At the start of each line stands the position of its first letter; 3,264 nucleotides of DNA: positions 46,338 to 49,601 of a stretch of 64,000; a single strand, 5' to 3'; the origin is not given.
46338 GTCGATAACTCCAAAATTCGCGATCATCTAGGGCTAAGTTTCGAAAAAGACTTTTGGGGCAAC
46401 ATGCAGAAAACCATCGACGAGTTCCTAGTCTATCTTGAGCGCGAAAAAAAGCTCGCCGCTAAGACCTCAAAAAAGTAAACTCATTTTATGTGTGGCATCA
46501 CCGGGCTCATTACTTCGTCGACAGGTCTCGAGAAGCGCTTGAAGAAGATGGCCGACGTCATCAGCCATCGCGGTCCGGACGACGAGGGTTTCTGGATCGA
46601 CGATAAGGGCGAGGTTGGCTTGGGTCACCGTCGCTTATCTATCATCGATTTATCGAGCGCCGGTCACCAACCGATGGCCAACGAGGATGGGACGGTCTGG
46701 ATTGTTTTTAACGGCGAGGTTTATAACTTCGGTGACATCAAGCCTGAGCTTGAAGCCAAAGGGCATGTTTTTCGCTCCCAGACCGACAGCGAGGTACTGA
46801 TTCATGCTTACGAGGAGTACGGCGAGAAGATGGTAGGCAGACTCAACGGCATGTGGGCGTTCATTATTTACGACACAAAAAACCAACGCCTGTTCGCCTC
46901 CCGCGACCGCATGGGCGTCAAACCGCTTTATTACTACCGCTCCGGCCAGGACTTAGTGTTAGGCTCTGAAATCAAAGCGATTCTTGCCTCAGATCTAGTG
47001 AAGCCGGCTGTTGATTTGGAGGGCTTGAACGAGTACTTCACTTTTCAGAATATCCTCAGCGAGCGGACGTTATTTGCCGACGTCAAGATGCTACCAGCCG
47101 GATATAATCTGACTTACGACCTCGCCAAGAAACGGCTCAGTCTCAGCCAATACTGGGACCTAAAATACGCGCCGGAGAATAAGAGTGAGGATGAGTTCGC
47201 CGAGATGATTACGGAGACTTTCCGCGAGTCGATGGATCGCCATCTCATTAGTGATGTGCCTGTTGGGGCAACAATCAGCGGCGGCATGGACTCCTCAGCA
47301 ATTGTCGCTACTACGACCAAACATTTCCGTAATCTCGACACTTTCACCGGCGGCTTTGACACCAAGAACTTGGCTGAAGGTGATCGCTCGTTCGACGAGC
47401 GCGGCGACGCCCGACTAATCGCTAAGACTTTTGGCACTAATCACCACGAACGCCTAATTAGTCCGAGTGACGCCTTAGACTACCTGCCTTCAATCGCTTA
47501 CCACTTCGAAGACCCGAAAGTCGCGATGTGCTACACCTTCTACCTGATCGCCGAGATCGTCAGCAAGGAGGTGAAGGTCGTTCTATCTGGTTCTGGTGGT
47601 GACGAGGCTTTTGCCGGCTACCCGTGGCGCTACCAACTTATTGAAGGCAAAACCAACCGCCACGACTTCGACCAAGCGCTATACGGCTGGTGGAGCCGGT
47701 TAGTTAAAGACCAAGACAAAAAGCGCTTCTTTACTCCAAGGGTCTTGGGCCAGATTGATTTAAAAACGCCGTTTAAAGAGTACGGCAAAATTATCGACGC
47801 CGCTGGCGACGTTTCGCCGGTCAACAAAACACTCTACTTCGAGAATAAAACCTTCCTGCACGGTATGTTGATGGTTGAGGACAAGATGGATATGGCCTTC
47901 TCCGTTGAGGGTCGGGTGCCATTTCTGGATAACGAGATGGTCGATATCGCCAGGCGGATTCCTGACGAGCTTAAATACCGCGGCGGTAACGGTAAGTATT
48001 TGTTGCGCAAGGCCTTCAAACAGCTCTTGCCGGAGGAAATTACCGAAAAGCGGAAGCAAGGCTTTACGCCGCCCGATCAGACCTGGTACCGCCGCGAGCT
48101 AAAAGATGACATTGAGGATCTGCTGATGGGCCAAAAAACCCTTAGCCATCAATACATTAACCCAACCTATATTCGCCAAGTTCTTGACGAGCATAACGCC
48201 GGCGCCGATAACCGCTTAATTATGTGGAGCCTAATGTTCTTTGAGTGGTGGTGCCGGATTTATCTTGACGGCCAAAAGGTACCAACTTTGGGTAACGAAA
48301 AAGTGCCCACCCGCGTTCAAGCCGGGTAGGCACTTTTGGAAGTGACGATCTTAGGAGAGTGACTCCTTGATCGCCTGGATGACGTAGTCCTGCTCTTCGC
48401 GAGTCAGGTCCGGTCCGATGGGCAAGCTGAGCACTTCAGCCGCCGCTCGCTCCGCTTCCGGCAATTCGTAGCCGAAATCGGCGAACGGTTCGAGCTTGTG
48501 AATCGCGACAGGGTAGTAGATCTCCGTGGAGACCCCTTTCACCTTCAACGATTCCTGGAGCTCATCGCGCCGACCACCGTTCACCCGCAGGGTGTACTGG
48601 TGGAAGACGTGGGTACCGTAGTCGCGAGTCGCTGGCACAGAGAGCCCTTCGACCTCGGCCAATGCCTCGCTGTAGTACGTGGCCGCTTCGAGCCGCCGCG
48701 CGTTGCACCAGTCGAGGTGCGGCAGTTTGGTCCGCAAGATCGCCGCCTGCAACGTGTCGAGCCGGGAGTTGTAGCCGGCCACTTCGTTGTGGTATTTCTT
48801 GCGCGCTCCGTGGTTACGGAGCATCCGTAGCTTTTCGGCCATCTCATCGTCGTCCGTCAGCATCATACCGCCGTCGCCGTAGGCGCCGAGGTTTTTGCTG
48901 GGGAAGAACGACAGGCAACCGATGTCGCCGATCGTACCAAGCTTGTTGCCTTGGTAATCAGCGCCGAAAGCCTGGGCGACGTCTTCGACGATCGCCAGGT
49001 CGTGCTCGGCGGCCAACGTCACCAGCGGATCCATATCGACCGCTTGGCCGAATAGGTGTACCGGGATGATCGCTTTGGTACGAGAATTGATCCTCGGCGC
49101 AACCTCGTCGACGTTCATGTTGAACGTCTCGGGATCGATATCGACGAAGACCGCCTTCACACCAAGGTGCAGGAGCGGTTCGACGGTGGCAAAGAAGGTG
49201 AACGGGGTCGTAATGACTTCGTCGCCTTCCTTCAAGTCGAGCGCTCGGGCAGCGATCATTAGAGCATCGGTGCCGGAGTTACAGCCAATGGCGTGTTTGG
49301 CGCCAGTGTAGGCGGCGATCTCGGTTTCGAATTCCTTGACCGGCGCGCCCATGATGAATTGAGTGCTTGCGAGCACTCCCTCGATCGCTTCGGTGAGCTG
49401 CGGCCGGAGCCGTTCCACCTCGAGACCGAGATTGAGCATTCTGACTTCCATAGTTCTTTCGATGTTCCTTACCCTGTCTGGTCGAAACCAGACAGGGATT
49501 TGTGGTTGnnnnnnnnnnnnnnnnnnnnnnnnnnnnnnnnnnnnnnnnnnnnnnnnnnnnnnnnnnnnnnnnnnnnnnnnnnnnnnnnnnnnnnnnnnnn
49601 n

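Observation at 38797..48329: Two AsnB-like amidotransferases plus a zinc-ribbon methyltransferase embedded in the glycan locus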

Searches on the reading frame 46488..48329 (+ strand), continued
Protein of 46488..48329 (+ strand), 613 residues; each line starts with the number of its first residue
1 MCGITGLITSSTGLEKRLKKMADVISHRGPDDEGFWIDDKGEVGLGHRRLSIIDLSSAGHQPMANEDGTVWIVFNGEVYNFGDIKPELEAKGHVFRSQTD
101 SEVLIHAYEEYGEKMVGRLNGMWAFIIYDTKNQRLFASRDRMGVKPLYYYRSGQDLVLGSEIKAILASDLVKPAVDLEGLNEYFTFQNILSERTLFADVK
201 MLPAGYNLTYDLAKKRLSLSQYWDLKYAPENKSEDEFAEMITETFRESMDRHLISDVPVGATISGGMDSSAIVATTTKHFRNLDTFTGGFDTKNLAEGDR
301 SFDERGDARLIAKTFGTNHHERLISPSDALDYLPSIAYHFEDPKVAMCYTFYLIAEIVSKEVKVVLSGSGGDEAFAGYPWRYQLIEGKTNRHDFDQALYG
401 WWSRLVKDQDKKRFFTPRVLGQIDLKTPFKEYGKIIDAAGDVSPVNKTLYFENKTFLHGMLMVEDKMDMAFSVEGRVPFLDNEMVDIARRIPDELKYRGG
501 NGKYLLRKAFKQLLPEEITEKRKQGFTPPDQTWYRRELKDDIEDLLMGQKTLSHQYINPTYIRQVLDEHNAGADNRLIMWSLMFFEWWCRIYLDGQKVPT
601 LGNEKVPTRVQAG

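Call 29: find_related_loci(query=A1, collection=genome_contigs, flank=10000)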
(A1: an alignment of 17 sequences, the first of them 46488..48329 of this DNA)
Query A1 (613 aa) in genome_contigs; peptide patterns used: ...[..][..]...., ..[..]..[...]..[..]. (x = any residue, [..] = any of these).
600 stretches matched a pattern (row limit reached: there are more); 598 encode a relative of the query (tblastn E <= 1e-3); the best 80 are kept; 80 distinct loci.
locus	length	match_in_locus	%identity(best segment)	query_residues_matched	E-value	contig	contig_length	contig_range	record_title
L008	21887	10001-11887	41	1-598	2e-159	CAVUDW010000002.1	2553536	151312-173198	MAG: uncultured Gemmatimonadaceae bacterium isolate MFD02832.bin.1.4 genome assembly, contig: contig_4617, whole genome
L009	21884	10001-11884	42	1-601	5e-157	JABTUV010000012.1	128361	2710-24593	MAG: bacterium isolate H5_UNCL2 seq0012, whole genome shotgun sequence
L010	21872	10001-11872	42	1-593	7e-157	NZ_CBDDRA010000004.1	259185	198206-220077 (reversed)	Tumidithrix helvetica PCC 7403 NODE_0004, whole genome shotgun sequence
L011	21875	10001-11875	41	1-595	1e-154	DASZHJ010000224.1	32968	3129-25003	MAG TPA_asm: Stellaceae bacterium isolate SMAG_U6572 k141_5382022, whole genome shotgun sequence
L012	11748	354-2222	41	1-593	2e-151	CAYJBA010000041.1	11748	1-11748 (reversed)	MAG TPA_asm: uncultured Bacteriovoracaceae bacterium isolate ERP119705_co9_199 genome assembly, contig: NODE_7086_length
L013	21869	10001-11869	40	1-592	2e-151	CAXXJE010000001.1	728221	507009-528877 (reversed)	MAG: Melioribacteraceae bacterium isolate 0e482c3f-fd6f-4299-bd25-db1c54be0b18 genome assembly, contig: contig_1, whole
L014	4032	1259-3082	43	1-597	1e-155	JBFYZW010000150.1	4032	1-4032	MAG: Deltaproteobacteria bacterium isolate PPR_0449 k121_4451061, whole genome shotgun sequence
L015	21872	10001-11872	41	1-593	8e-154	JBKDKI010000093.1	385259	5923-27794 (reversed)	MAG: Sphingobacteriaceae bacterium isolate samp_2119_concoct_958 samp_2119_1105295, whole genome shotgun sequence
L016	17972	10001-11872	41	1-593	6e-143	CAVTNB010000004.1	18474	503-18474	MAG: uncultured proteobacterium isolate MFD02248.bin.2.139 genome assembly, contig: contig_30758, whole genome shotgun s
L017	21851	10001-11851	40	1-586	2e-142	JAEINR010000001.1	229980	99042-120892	MAG: Desulfobacterium sp. isolate MAG9 NODE_53_length_229980_cov_9.828080, whole genome shotgun sequence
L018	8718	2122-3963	38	1-586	5e-134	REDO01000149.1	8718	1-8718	MAG: Salinarimonadaceae bacterium isolate GEM2.Bin33 NODE_12255_length_8718_cov_39.766, whole genome shotgun sequence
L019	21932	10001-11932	35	1-604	7e-125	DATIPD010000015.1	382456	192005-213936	MAG TPA_asm: Pyrinomonadaceae bacterium isolate SMAG_U15841 k141_573419, whole genome shotgun sequence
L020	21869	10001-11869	37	1-598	3e-124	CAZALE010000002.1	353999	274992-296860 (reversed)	MAG TPA_asm: uncultured Blastocatellaceae bacterium isolate binchicken_co71_47 genome assembly, contig: NODE_3_length_35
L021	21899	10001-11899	36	1-595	5e-124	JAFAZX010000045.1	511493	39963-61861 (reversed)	MAG: Acidobacteriota bacterium isolate CP_BM_RX_R9_16 BM_RX_R9_k147_4434569, whole genome shotgun sequence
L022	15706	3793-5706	37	1-596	1e-122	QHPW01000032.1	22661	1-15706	MAG: Verrucomicrobia bacterium isolate AV2 14_0903_13_30cm_scaffold_105630_curated, whole genome shotgun sequence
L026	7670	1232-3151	37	1-594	2e-117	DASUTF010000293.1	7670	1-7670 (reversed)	MAG TPA_asm: Pyrinomonadaceae bacterium isolate SMAG_U1756 k141_676070, whole genome shotgun sequence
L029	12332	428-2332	38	1-605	8e-128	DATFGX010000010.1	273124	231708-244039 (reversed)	MAG TPA_asm: Blastocatellia bacterium isolate SMAG_U8674 k141_2294957, whole genome shotgun sequence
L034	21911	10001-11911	37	1-601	6e-115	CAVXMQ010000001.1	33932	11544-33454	MAG: uncultured Acidobacteriota bacterium isolate MFD02840.bin.2.60 genome assembly, contig: contig_113208, whole genome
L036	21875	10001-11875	36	1-592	1e-114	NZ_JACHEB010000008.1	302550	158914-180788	Tunturiibacter gelidiferens strain X5P2 Ga0401175_08, whole genome shotgun sequence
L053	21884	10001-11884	36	1-595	2e-110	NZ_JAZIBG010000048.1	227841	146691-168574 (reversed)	Aquincola agrisoli strain MAHUQ-54 GCM70022187_64, whole genome shotgun sequence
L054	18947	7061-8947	37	1-595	1e-120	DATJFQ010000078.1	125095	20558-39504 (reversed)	MAG TPA_asm: Vicinamibacterales bacterium isolate SMAG_U15464 k141_404865, whole genome shotgun sequence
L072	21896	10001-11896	33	1-596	2e-105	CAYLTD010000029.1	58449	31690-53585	MAG TPA_asm: uncultured Bifidobacterium sp. isolate binchicken_co276_76 genome assembly, contig: NODE_526_length_58449_c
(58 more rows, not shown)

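Call 43: search_protein_families(library=ncbifam, proteins=[L019:10001-11959:+, L034:10001-11944:+, L029:428-2386:+, L021:3255-5186:+, L026:1232-3154:+, L013:2305-4242:+, L072:10001-11920:+, L036:10001-11881:+, L053:10001-11989:+, L054:10228-12138:+], max_evalue=1e-80)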
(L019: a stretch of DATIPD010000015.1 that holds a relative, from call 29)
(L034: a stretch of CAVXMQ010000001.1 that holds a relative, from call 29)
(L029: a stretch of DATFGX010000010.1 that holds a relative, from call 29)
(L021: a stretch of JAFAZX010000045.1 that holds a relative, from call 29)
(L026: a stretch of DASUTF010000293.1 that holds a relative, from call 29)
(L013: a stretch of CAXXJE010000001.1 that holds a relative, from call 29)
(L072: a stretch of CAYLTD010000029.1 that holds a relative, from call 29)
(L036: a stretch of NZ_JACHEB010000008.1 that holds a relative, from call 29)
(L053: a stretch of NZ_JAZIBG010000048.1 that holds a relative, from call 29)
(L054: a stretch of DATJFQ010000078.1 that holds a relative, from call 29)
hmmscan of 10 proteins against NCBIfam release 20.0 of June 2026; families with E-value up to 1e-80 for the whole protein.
L019:10001-11959:+ (652 aa): 5 families
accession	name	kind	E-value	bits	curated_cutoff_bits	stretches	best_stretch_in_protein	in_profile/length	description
TIGR03108.1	eps_aminotran_1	hypoth_equivalog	2.5e-183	611.1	816.9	1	1-628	1-623/628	XrtA/PEP-CTERM system amidotransferase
TIGR01536.1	asn_synth_AEB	equivalog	2.4e-163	544.8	267.1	1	2-566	1-517/517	asparagine synthase (glutamine-hydrolyzing)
TIGR03104.1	trio_amidotrans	equivalog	7.9e-135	450.3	570.1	1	1-387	1-389/589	N-acetylglutaminylglutamine amidotransferase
NF006949.0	PRK09431.1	equivalog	1.5e-104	350.5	499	0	1-172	1-167/554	asparagine synthase B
NF033535.1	lass_lactam_cya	exception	4.7e-92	309.6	525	0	1-383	1-382/668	lasso peptide isopeptide bond-forming cyclase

L034:10001-11944:+ (647 aa): 5 families
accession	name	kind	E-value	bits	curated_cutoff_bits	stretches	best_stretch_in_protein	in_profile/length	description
TIGR03108.1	eps_aminotran_1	hypoth_equivalog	1.3e-172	575.8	816.9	1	1-624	1-624/628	XrtA/PEP-CTERM system amidotransferase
TIGR01536.1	asn_synth_AEB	equivalog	2.8e-162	541.4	267.1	1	2-561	1-517/517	asparagine synthase (glutamine-hydrolyzing)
TIGR03104.1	trio_amidotrans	equivalog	7.3e-137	457.1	570.1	1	1-381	1-386/589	N-acetylglutaminylglutamine amidotransferase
NF006949.0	PRK09431.1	equivalog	2.3e-103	346.6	499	0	1-166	1-166/554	asparagine synthase B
NF033535.1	lass_lactam_cya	exception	6.6e-84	282.7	525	0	1-373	1-377/668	lasso peptide isopeptide bond-forming cyclase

L029:428-2386:+ (652 aa): 5 families
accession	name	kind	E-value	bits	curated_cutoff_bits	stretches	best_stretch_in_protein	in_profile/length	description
TIGR03108.1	eps_aminotran_1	hypoth_equivalog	1.3e-215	717.8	816.9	1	1-617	1-623/628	XrtA/PEP-CTERM system amidotransferase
TIGR01536.1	asn_synth_AEB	equivalog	2.6e-164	548.1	267.1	1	2-555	1-517/517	asparagine synthase (glutamine-hydrolyzing)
TIGR03104.1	trio_amidotrans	equivalog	7.4e-137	457.1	570.1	1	1-378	1-383/589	N-acetylglutaminylglutamine amidotransferase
NF006949.0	PRK09431.1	equivalog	4.2e-103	345.8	499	0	1-169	1-167/554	asparagine synthase B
NF033535.1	lass_lactam_cya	exception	2.2e-86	290.9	525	0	1-380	1-384/668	lasso peptide isopeptide bond-forming cyclase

L021:3255-5186:+ (643 aa): 4 families
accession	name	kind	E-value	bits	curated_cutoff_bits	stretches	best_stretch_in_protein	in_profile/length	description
TIGR03108.1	eps_aminotran_1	hypoth_equivalog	6.1e-219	728.8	816.9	1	1-617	1-623/628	XrtA/PEP-CTERM system amidotransferase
TIGR01536.1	asn_synth_AEB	equivalog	6.7e-159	530.2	267.1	1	2-555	1-517/517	asparagine synthase (glutamine-hydrolyzing)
TIGR03104.1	trio_amidotrans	equivalog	2e-139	465.5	570.1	1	1-379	1-385/589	N-acetylglutaminylglutamine amidotransferase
NF006949.0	PRK09431.1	equivalog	1.2e-93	314.5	499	0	1-170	1-168/554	asparagine synthase B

L026:1232-3154:+ (640 aa): 4 families
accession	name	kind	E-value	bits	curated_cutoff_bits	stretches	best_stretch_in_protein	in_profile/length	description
TIGR03108.1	eps_aminotran_1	hypoth_equivalog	3.3e-165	551.3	816.9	1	1-633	1-623/628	XrtA/PEP-CTERM system amidotransferase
TIGR01536.1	asn_synth_AEB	equivalog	4.1e-141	471.5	267.1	1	2-571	1-517/517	asparagine synthase (glutamine-hydrolyzing)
TIGR03104.1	trio_amidotrans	equivalog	2e-123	412.7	570.1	1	1-397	1-394/589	N-acetylglutaminylglutamine amidotransferase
NF006949.0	PRK09431.1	equivalog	4.1e-97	326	499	0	1-170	1-166/554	asparagine synthase B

L013:2305-4242:+ (645 aa): 5 families
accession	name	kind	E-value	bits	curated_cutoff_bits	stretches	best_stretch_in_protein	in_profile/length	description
TIGR01536.1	asn_synth_AEB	equivalog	3e-160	534.7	267.1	1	2-560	1-517/517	asparagine synthase (glutamine-hydrolyzing)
TIGR03108.1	eps_aminotran_1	hypoth_equivalog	4.9e-137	458.2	816.9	1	1-617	1-622/628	XrtA/PEP-CTERM system amidotransferase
TIGR03104.1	trio_amidotrans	equivalog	3.8e-108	362.3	570.1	1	1-376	1-383/589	N-acetylglutaminylglutamine amidotransferase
NF033535.1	lass_lactam_cya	exception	1.2e-93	314.9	525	0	1-371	1-377/668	lasso peptide isopeptide bond-forming cyclase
NF006949.0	PRK09431.1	equivalog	5.1e-92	309.2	499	0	1-173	1-173/554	asparagine synthase B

L072:10001-11920:+ (639 aa): 5 families
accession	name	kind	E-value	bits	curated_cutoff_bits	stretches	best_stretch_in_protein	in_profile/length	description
TIGR01536.1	asn_synth_AEB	equivalog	7.1e-150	500.4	267.1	1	2-564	1-517/517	asparagine synthase (glutamine-hydrolyzing)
TIGR03108.1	eps_aminotran_1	hypoth_equivalog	1.3e-144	483.2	816.9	1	1-614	1-610/628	XrtA/PEP-CTERM system amidotransferase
TIGR03104.1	trio_amidotrans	equivalog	4.5e-130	434.6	570.1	1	1-379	1-383/589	N-acetylglutaminylglutamine amidotransferase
NF033535.1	lass_lactam_cya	exception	7.7e-102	341.9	525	1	1-373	1-376/668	lasso peptide isopeptide bond-forming cyclase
NF006949.0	PRK09431.1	equivalog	6.2e-82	275.9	499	0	1-167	1-166/554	asparagine synthase B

L036:10001-11881:+ (626 aa): 4 families
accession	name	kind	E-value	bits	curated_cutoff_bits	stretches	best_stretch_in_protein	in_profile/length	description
TIGR03108.1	eps_aminotran_1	hypoth_equivalog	1.5e-173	578.9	816.9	1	1-620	1-623/628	XrtA/PEP-CTERM system amidotransferase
TIGR01536.1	asn_synth_AEB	equivalog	1.9e-155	518.8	267.1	1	2-559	1-517/517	asparagine synthase (glutamine-hydrolyzing)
TIGR03104.1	trio_amidotrans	equivalog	1.4e-137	459.4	570.1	1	1-380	1-386/589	N-acetylglutaminylglutamine amidotransferase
NF006949.0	PRK09431.1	equivalog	1.7e-99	333.9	499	0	1-166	1-166/554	asparagine synthase B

L053:10001-11989:+ (662 aa): 4 families
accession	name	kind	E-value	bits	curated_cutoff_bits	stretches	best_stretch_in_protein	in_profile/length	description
TIGR03108.1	eps_aminotran_1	hypoth_equivalog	2.9e-158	528.4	816.9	1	1-620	1-623/628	XrtA/PEP-CTERM system amidotransferase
TIGR01536.1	asn_synth_AEB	equivalog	9.4e-149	496.7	267.1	1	2-559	1-517/517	asparagine synthase (glutamine-hydrolyzing)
TIGR03104.1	trio_amidotrans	equivalog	1e-128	430.2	570.1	1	1-381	1-386/589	N-acetylglutaminylglutamine amidotransferase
NF006949.0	PRK09431.1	equivalog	4.3e-99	332.5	499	0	1-166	1-166/554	asparagine synthase B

L054:10228-12138:+ (636 aa): 4 families
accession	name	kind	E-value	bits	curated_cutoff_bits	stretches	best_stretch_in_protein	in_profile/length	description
TIGR03108.1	eps_aminotran_1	hypoth_equivalog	2.5e-212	707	816.9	1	1-620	1-627/628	XrtA/PEP-CTERM system amidotransferase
TIGR01536.1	asn_synth_AEB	equivalog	2.2e-151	505.4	267.1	1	2-554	1-517/517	asparagine synthase (glutamine-hydrolyzing)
TIGR03104.1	trio_amidotrans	equivalog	1.3e-131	439.7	570.1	1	1-374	1-381/589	N-acetylglutaminylglutamine amidotransferase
NF006949.0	PRK09431.1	equivalog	6.4e-88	295.6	499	0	1-169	1-168/554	asparagine synthase B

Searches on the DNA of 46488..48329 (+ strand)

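Call 25: search_dna_similar(query=window:46488-48329:+, collection=ecoli_genomes, mode=distant, max_evalue=0.001, max_rows=20, rows=spread)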
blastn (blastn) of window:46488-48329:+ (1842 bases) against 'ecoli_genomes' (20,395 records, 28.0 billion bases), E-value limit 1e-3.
No match.

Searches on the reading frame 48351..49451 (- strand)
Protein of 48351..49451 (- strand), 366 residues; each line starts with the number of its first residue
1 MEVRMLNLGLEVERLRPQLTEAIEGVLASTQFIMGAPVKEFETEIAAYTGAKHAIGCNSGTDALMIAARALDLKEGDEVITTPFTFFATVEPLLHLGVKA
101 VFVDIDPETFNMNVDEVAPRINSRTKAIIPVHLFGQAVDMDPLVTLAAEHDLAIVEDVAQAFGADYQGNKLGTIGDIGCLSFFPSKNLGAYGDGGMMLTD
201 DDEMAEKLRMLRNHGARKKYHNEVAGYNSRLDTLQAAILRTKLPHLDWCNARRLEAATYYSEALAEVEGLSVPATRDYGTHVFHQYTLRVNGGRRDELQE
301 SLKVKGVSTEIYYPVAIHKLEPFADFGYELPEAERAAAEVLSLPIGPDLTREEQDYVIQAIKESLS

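Call 4: search_protein_families(library=pfam, proteins=[window:48351-49451:-])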
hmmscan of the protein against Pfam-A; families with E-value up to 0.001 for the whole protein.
window:48351-49451:- (366 aa): 3 families
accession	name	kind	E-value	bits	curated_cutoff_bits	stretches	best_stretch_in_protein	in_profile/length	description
PF01041.23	DegT_DnrJ_EryC1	-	6.6e-125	417.5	19.8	1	18-361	6-359/360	DegT/DnrJ/EryC1/StrS aminotransferase family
PF01053.26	Cys_Met_Meta_PP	-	6.1e-05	22.2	27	1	39-212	55-226/381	Cys/Met metabolism PLP-dependent enzyme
PF00266.25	Aminotran_5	-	0.00025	20.6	21.5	1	39-164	46-182/371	Aminotransferase class-V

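Call 5: search_protein_families(library=ncbifam, proteins=[window:48351-49451:-], max_evalue=0.00001)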
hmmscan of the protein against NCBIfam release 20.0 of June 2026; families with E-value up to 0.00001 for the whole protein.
window:48351-49451:- (366 aa): 10 families
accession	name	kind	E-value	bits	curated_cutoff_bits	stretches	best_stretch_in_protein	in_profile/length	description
TIGR03588.1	PseC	equivalog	4.8e-75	252.8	423.5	1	20-364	14-379/380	UDP-4-amino-4,6-dideoxy-N-acetyl-beta-L-altrosamine transaminase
NF008687.0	PRK11706.1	equivalog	1.6e-64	218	375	1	40-364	35-373/375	dTDP-4-amino-4,6-dideoxygalactose transaminase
TIGR04181.1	NHT_00031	hypoth_equivalog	5.9e-63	212.9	420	1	34-344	28-357/359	LegC family aminotransferase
NF008658.2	PRK11658.1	equivalog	5.9e-63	212.8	631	1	21-363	18-375/379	UDP-4-amino-4-deoxy-L-arabinose aminotransferase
TIGR04427.1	PLP_DesI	equivalog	8.4e-62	209.5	650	1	13-361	28-379/390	dTDP-4-dehydro-6-deoxyglucose aminotransferase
TIGR02379.1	ECA_wecE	subfamily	9.8e-53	179.2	434.85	1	39-365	34-375/376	dTDP-4-amino-4,6-dideoxy-D-glucose transaminase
NF011936.0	PRK15407.1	equivalog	9.2e-47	159.7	423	1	31-215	60-251/440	lipopolysaccharide biosynthesis protein RfbH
TIGR01977.1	am_tr_V_EF2568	hypoth_equivalog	6.2e-07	28.8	377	1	38-203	46-217/376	cysteine desulfurase family protein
NF041364.1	GntC_guanitoxin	equivalog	1.9e-06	27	415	1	61-157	70-173/356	guanitoxin biosynthesis PLP-dependent (S)-gamma-hydroxy-L-arginine cyclodehydratase GntC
NF005817.0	PRK07683.1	equivalog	2.4e-06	26.5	575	1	48-129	86-166/387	aminotransferase A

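Call 66: search_solved_structures(query=window:48351-49451:-, max_evalue=1e-40)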
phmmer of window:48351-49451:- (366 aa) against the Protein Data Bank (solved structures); distinct sequences matched with E-value up to 1e-40: 31.
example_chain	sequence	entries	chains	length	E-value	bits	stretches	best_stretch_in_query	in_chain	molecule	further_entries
7b0d_A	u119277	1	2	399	6.8e-104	350.9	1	6-359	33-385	Glutamine--scyllo-inositol transaminase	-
7n63_A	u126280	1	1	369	3.4e-87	296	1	4-365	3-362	Putative aminotransferase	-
8e75_A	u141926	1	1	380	1.5e-85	290.6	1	5-349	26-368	DegT/DnrJ/EryC1/StrS aminotransferase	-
8e77_A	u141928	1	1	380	1.5e-85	290.6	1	5-349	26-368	DegT/DnrJ/EryC1/StrS aminotransferase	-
2oga_A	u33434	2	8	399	5.4e-85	288.8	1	4-363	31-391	Transaminase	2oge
3nu7_A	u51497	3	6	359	1.6e-84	287.3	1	6-350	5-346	Aminotransferase WbpE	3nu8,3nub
3nyu_A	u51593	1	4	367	1.6e-84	287.3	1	6-351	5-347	Aminotransferase WbpE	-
3nys_A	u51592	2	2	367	1.1e-83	284.5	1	6-351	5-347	Aminotransferase WbpE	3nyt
3frk_A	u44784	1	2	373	2.6e-82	280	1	23-361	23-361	QdtB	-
5u1z_A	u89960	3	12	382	8e-74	252.1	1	6-355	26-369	Putative aminotransferase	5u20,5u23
5u21_A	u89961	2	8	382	5.5e-73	249.3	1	6-355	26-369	Putative aminotransferase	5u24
3bn1_A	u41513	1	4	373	2.1e-65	224.4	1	34-363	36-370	Perosamine synthetase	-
3dr7_A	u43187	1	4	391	2.5e-65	224.1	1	34-363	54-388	Putative perosamine synthetase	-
4qgr_A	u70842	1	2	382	6e-65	222.9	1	4-362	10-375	DegT/DnrJ/EryC1/StrS aminotransferase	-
3dr4_A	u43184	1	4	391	1.3e-64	221.8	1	34-363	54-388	Putative perosamine synthetase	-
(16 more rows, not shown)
